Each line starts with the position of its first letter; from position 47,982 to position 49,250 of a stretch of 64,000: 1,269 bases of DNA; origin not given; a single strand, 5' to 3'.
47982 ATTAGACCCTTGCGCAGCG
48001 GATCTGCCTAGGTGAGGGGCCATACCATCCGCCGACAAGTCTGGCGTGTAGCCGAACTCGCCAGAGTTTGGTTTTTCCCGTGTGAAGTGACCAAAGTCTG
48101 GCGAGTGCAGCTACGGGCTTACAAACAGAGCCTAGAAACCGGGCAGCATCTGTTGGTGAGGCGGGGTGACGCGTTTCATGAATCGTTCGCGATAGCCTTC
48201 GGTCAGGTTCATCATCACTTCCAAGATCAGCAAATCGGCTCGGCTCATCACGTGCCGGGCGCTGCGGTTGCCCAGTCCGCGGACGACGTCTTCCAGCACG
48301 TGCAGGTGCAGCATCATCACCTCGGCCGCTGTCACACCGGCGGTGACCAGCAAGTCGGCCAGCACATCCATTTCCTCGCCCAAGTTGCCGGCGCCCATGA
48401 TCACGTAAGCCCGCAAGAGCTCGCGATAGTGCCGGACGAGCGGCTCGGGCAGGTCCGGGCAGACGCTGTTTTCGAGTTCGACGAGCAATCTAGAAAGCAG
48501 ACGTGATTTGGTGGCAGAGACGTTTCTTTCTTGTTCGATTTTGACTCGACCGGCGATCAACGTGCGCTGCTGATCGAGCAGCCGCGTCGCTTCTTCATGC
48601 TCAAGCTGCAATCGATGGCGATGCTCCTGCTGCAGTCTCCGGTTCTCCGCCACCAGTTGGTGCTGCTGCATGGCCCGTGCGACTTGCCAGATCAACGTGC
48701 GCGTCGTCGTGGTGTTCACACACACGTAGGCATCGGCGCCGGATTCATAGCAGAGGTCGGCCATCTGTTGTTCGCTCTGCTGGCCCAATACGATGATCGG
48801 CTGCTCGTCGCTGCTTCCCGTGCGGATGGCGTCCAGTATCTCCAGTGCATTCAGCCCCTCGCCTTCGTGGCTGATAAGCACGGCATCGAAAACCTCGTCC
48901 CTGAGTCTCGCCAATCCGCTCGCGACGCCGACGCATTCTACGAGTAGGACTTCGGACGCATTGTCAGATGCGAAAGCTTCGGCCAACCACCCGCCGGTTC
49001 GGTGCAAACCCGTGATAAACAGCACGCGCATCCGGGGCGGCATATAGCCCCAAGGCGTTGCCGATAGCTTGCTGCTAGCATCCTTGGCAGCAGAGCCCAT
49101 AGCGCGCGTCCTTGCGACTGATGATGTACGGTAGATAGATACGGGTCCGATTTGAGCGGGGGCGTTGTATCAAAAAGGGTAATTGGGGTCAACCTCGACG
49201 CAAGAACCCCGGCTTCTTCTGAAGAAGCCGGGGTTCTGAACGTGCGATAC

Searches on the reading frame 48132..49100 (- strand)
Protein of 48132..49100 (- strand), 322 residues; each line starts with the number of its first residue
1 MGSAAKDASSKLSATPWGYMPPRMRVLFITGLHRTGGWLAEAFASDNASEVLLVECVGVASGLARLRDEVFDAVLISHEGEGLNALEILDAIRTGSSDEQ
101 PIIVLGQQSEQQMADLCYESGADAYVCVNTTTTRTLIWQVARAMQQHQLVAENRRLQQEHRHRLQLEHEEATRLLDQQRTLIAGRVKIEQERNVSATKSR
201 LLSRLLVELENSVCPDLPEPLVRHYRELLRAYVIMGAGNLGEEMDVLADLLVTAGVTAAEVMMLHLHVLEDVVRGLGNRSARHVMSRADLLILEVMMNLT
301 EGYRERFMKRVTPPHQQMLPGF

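Call 83: search_protein_families(library=pfam, proteins=[window:48132-49100:-], max_evalue=0.001)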
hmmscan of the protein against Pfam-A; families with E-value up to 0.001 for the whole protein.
window:48132-49100:- (322 aa): 1 family
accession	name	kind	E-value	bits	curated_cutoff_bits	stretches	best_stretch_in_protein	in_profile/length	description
PF00072.30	Response_reg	-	0.00073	20.1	30.2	0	59-126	31-97/111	Response regulator receiver domain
